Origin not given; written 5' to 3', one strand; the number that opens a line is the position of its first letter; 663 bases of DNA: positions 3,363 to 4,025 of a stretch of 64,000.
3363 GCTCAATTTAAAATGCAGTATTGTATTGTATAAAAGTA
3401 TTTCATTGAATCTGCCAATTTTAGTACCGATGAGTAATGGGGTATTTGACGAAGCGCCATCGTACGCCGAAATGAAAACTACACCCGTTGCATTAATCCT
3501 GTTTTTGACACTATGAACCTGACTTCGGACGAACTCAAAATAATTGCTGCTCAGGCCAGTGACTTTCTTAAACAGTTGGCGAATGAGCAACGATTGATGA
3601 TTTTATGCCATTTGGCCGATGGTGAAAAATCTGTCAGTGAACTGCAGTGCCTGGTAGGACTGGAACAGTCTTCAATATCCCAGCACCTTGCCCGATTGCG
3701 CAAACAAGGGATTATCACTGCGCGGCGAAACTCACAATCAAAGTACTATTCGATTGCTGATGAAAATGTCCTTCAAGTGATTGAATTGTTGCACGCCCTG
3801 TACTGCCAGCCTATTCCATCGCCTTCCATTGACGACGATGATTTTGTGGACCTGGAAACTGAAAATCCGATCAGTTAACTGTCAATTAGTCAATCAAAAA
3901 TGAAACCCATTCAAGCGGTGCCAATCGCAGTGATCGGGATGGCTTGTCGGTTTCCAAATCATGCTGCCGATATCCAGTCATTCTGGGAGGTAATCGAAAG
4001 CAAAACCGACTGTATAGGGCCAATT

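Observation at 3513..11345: Fungal-like highly reducing single-module PKS placed behind a Sox-linked ArsR regulator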

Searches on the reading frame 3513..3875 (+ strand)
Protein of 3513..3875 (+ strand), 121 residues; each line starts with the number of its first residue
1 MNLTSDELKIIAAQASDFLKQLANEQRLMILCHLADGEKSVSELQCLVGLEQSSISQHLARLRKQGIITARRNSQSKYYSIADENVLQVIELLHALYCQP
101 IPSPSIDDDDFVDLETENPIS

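Call 3: search_protein_families(library=pfam, proteins=[window:3513-3875:+])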
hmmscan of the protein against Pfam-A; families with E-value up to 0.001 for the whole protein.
window:3513-3875:+ (121 aa): 7 families
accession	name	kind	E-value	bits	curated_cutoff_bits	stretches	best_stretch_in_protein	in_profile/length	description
PF01022.26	HTH_5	-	2.2e-13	50.3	22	1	25-69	2-46/47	Bacterial regulatory protein, arsR family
PF12840.13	HTH_20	-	2.5e-06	27.8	27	1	22-69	1-49/51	Helix-turn-helix domain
PF01047.28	MarR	-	3.2e-05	24.2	24.6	1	28-76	6-55/59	MarR family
PF13463.12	HTH_27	-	4.2e-05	24.2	22.2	1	26-72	4-50/68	Winged helix DNA-binding domain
PF12802.13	MarR_2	-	9.1e-05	23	27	1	28-73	8-55/61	MarR family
PF13412.12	HTH_24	-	0.0004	20.4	21.9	1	24-69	2-48/48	Winged helix-turn-helix DNA-binding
PF01638.23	HxlR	-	0.00051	20.3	20.8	1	27-76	7-57/91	HxlR-like helix-turn-helix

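Call 24: search_solved_structures(query=window:3513-3875:+, max_evalue=0.001, show_alignments=3)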
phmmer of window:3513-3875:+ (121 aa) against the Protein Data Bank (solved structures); distinct sequences matched with E-value up to 0.001: 28.
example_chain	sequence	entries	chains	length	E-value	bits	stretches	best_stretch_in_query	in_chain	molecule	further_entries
4k2e_A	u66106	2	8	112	5.9e-22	81.2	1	7-99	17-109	Transcriptional activator HlyU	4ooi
13ct_A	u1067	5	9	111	7.6e-22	80.8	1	3-99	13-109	Transcriptional regulator, ArsR family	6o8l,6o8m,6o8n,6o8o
6o8k_A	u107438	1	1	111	7.7e-22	80.8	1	3-99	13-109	Transcriptional regulator, ArsR family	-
3jth_A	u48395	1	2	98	2e-21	79.5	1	10-99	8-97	Transcription activator HlyU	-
5znx_A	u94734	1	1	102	2e-21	79.4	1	11-99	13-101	Transcriptional activator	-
3pqj_A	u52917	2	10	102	8.7e-16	61.3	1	4-99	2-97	Biofilm growth-associated repressor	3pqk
4omy_A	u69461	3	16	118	9.8e-16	61.2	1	12-98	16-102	NolR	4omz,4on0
3cuo_A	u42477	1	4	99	3.8e-15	59.3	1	7-98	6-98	Uncharacterized HTH-type transcriptional regulator ygaV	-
6jmi_A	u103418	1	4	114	4.9e-11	46.1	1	15-94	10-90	Uncharacterized HTH-type transcriptional regulator Rv0081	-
2lkp_A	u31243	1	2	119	5.8e-11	45.8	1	11-91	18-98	HTH-type transcriptional regulator NmtR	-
2kko_A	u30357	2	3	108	2.8e-10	43.6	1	6-95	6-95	POSSIBLE TRANSCRIPTIONAL REGULATORY PROTEIN (POSSIBLY ARSR-FAMILY) | Possible transcriptional regulatory arsR-family protein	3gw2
1u2w_A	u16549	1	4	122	5.3e-08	36.3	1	12-92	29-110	Cadmium efflux system accessory protein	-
1r22_A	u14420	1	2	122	8.8e-08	35.6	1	11-89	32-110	Transcriptional repressor smtB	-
1r1t_A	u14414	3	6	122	4.5e-07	33.3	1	11-90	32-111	Transcriptional repressor smtB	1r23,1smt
6uvu_A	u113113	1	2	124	7.9e-07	32.5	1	16-93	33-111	ArsR family transcriptional regulator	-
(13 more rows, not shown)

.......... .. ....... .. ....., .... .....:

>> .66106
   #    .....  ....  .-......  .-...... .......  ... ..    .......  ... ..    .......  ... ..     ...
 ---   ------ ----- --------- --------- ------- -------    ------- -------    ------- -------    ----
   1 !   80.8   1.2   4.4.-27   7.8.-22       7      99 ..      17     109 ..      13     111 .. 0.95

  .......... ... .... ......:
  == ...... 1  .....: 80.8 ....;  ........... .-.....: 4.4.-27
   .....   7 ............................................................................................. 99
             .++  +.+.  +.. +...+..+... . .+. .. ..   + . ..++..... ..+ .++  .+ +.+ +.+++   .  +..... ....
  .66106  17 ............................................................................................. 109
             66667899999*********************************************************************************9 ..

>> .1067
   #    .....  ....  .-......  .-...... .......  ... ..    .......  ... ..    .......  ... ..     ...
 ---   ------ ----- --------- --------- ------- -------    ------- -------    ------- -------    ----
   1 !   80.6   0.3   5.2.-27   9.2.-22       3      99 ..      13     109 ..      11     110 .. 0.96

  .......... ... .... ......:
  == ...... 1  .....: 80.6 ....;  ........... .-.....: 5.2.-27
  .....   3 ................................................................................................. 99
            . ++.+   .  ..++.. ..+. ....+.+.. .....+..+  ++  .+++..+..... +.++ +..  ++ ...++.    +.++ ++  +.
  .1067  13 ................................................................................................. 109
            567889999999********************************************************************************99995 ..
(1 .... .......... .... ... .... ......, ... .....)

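Call 26: search_protein_families(library=ncbifam, proteins=[window:3513-3875:+])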
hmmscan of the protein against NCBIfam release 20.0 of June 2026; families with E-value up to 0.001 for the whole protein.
window:3513-3875:+ (121 aa): 12 families
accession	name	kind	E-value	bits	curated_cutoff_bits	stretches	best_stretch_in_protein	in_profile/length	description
NF033788.1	HTH_metalloreg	subfamily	1.2e-24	85.9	55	1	16-89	2-76/77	metalloregulator ArsR/SmtB family transcription factor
NF040642.1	sulf_sens_BigR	equivalog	3.3e-22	78.4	155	1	7-99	2-94/95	sulfite-sensing transcriptional repressor BigR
NF045707.1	Dbac_1936_reg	equivalog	7.5e-14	51.6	115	1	18-96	10-88/99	ArsR/SmtB-type metalloregulator TsoR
NF033789.1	repress_SdpR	subfamily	7.6e-11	41.8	100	1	19-88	2-71/79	autorepressor SdpR family transcription factor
NF041413.1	ArsR_Rv2640c_fam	equivalog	3.6e-10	40.2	155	1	19-95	36-115/118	Rv2640c family ArsR-like transcriptional regulator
NF047906.1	CdPbTransRegCmtR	equivalog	3.7e-09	36.4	150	1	20-93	16-89/104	Cd(II)/Pb(II)-sensing metalloregulatory transcriptional regulator CmtR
NF052532.1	TransRegPagRBaca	equivalog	1.8e-07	31.2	170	1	14-95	16-97/99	transcriptional repressor PagR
NF053755.1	MsvR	equivalog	2.7e-07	30.5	220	1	19-82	7-73/236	transcriptional factor MsvR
TIGR01884.1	cas_HTH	subfamily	3.1e-07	30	60.2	1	19-81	136-198/202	CRISPR-associated CARF protein Csa3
NF007528.0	PRK10141.1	subfamily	5e-07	29.6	97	1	17-82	8-74/117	metalloregulator ArsR/SmtB family transcription factor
NF053660.1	ORF80_fam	equivalog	0.00076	19.3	95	0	29-71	6-49/70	ORF80 family leucine zipper DNA-binding protein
NF053602.1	Phr_regulator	exception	0.00084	18.9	320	1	18-89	5-81/191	heat shock transcription regulator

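Call 41: find_related_loci(query=A3, collection=metagenome_contigs, flank=9000)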
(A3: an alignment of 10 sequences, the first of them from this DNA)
Query A3 (100 aa) in metagenome_contigs; peptide patterns used: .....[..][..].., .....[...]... (x = any residue, [..] = any of these).
143 stretches matched a pattern; 99 encode a relative of the query (tblastn E <= 1e-3); the best 80 are kept; 80 distinct loci.
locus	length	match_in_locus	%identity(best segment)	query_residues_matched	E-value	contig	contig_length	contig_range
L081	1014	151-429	55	6-98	3e-32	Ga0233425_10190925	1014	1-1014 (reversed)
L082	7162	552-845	50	2-99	7e-31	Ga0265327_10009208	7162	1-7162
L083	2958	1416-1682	55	12-100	3e-30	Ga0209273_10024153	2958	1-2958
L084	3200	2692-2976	53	6-100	1e-29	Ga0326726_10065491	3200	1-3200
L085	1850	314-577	53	12-99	9e-30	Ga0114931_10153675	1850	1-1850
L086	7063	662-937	53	7-98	2e-29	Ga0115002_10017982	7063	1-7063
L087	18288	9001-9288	50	3-98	2e-29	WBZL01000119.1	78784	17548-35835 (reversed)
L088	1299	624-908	51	6-100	2e-29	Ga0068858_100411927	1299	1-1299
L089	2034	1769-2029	55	12-98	4e-29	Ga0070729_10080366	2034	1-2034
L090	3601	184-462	52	6-98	1e-28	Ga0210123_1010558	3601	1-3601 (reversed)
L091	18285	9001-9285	51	6-100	8e-29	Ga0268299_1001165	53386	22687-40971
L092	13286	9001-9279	52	6-98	2e-28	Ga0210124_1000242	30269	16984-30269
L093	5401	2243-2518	53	7-98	1e-28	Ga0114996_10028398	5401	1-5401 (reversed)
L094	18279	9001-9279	52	6-98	2e-28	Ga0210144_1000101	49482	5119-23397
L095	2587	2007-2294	49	4-99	2e-28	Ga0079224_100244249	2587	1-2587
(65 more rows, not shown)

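Call 77: find_homologous_proteins(query=window:3513-3875:+, max_evalue=1e-15)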
Query window:3513-3875:+ (121 aa): 166 proteins with E <= 1e-15 among 185 candidates; the best 120 are listed.
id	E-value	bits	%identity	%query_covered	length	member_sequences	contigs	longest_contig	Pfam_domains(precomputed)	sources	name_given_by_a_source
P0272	9.2e-71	253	100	100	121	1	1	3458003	PF12840.14,PF01022.27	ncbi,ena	-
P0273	3.5e-51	190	89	87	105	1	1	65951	PF12840.14,PF13412.13,PF01022.27,PF12802.14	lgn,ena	-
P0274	7.1e-49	182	83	87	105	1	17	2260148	PF12840.14,PF01022.27,PF12802.14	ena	-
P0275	1.5e-48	181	84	87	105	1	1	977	PF12840.14,PF13412.13,PF01022.27,PF12802.14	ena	-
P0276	5.2e-48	180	82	87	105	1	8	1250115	PF12840.14,PF01022.27,PF12802.14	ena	-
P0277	2.6e-47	177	83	89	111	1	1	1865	PF01047.29,PF12840.14,PF13412.13,PF01022.27,PF12802.14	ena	-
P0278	5.0e-47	176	86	83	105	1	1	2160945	PF12840.14,PF13412.13,PF01022.27,PF12802.14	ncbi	-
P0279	2.1e-46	174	84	83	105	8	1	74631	PF12840.14,PF13412.13,PF01022.27,PF12802.14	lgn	-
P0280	2.0e-45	171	85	82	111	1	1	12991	PF01047.29,PF12840.14,PF01022.27,PF12802.14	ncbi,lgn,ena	-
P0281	3.9e-45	170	85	82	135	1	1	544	PF01047.29,PF12840.14,PF01022.27,PF12802.14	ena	-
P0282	8.4e-45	169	82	83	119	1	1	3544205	PF12840.14,PF01022.27,PF12802.14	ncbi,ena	-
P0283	1.4e-43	165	81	87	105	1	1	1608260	PF12840.14,PF13412.13,PF01022.27,PF12802.14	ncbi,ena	-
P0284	3.5e-43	164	70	98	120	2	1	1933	PF12840.14,PF01022.27,PF12802.14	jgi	-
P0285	4.4e-43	164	81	83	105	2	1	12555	PF01047.29,PF12840.14,PF13412.13,PF01022.27,PF12802.14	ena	-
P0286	4.6e-43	164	80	85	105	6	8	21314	PF01047.29,PF12840.14,PF13412.13,PF01022.27,PF12802.14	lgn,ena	-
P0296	1.1e-37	146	69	87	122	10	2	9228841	PF13412.13,PF01022.27,PF12802.14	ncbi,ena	-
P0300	7.7e-37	144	68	79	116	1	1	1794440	PF12840.14,PF01022.27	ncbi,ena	-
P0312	6.9e-35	137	65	86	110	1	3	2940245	PF12840.14,PF01022.27,PF12802.14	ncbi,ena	-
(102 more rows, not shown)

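Call 78: find_encoding_contigs(protein=P0296, flank=9000, max_places=2)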
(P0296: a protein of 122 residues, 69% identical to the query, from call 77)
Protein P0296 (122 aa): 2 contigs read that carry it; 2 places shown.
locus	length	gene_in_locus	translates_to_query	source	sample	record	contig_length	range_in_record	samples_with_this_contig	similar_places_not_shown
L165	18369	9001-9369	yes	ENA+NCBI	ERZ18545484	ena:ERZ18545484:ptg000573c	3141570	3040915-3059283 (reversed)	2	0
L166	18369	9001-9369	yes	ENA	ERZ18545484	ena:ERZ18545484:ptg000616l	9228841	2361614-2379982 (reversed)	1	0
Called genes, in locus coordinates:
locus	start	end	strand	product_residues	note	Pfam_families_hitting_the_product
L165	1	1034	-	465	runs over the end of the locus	PF00202:Aminotran_3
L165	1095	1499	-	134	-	PF01042:Ribonuc_L-PSP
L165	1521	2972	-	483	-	PF11794:HpaB_N, PF03241:HpaB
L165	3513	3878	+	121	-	-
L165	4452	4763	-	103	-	PF06568:YjiS-like (weak)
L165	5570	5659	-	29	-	-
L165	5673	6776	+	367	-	PF01571:GCV_T, PF08669:GCV_T_C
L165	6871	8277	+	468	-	PF00330:Aconitase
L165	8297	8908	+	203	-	PF00694:Aconitase_C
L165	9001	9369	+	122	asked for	PF01022:HTH_5, PF12802:MarR_2 (weak), PF13412:HTH_24 (weak)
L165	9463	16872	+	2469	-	PF00109:ketoacyl-synt, PF02801:Ketoacyl-synt_C, PF16197:KAsynt_C_assoc, PF00698:Acyl_transf_1, PF21089:PKS_DH_N, PF14765:PS-DH, PF13489:Methyltransf_23, PF13847:Methyltransf_31, +11 more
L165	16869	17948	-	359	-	PF13899:Thioredoxin_7, PF13098:Thioredoxin_2, PF13899:Thioredoxin_7 (weak)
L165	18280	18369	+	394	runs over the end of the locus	PF13173:AAA_14, PF13635:DUF4143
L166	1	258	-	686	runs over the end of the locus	PF00724:Oxidored_FMN, PF00070:Pyr_redox (faint), PF03486:HI0933_like (weak), PF07992:Pyr_redox_2, PF12831:FAD_oxidored (faint), PF13450:NAD_binding_8, PF22620:OYE-like_second_a-b (weak)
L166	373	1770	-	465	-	PF00202:Aminotran_3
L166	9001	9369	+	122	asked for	PF01022:HTH_5, PF12802:MarR_2 (weak), PF13412:HTH_24 (weak)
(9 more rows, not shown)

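Call 79: find_encoding_contigs(protein=P0300, flank=9000, max_places=2)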
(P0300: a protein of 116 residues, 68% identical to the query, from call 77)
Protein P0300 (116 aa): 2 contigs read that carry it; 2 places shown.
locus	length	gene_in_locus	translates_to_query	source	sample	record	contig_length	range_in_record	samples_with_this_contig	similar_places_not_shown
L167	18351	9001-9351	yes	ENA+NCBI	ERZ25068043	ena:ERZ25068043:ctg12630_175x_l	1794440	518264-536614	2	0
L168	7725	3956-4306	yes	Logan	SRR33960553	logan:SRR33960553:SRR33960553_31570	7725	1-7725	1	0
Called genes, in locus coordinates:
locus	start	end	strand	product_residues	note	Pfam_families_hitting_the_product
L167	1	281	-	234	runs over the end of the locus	PF00702:Hydrolase, PF13419:HAD_2 (weak)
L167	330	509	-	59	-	-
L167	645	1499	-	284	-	PF00892:EamA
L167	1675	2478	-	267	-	PF25919:BSH_CusB (faint), PF25973:BSH_CzcB (weak)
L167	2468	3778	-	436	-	PF02321:OEP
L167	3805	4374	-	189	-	PF13899:Thioredoxin_7 (weak), PF13098:Thioredoxin_2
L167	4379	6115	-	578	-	PF02872:5_nucleotid_C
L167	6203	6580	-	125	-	-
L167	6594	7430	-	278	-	PF21342:SoxA-TsdA_cyt-c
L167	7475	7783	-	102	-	PF08770:SoxZ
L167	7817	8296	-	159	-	PF13501:SoxY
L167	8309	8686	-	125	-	PF13442:Cytochrome_CBB3, PF00034:Cytochrom_C (weak)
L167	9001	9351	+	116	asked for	PF12840:HTH_20 (weak), PF01022:HTH_5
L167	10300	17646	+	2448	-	PF00109:ketoacyl-synt, PF02801:Ketoacyl-synt_C, PF16197:KAsynt_C_assoc, PF00698:Acyl_transf_1, PF21089:PKS_DH_N, PF14765:PS-DH, PF08241:Methyltransf_11, PF08242:Methyltransf_12, +12 more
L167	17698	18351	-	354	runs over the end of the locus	PF13899:Thioredoxin_7, PF13098:Thioredoxin_2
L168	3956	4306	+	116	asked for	PF12840:HTH_20 (weak), PF01022:HTH_5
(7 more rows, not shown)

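Call 80: find_encoding_contigs(protein=P0312, flank=9000, max_places=2)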
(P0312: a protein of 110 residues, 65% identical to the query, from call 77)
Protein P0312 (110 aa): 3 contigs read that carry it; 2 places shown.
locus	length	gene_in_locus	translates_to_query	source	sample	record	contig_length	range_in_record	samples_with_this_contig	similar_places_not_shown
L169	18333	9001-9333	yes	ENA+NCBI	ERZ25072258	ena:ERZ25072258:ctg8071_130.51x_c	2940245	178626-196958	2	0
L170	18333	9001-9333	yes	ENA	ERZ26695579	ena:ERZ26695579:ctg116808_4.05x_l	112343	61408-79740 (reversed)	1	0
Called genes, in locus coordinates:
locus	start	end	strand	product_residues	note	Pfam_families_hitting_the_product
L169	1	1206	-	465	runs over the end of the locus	PF00202:Aminotran_3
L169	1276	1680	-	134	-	PF01042:Ribonuc_L-PSP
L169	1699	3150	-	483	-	PF11794:HpaB_N, PF03241:HpaB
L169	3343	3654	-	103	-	PF06568:YjiS-like (faint)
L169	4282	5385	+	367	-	PF01571:GCV_T, PF08669:GCV_T_C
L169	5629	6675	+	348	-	PF01381:HTH_3, PF12844:HTH_19, PF13560:HTH_31, PF06114:Peptidase_M78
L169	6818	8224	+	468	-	PF00330:Aconitase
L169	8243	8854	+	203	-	PF00694:Aconitase_C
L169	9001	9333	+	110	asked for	PF01022:HTH_5, PF12802:MarR_2 (faint), PF12840:HTH_20 (weak)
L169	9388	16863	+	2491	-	PF00109:ketoacyl-synt, PF02801:Ketoacyl-synt_C, PF16197:KAsynt_C_assoc, PF00698:Acyl_transf_1, PF21089:PKS_DH_N, PF14765:PS-DH, PF08241:Methyltransf_11, PF08242:Methyltransf_12, +12 more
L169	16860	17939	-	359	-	PF13098:Thioredoxin_2, PF13899:Thioredoxin_7 (weak), PF13098:Thioredoxin_2, PF13899:Thioredoxin_7 (weak)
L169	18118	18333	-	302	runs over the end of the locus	PF08843:AbiEii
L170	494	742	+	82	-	-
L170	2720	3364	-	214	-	PF00046:Homeodomain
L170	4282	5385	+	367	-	PF01571:GCV_T, PF08669:GCV_T_C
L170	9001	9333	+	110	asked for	PF01022:HTH_5, PF12802:MarR_2 (faint), PF12840:HTH_20 (weak)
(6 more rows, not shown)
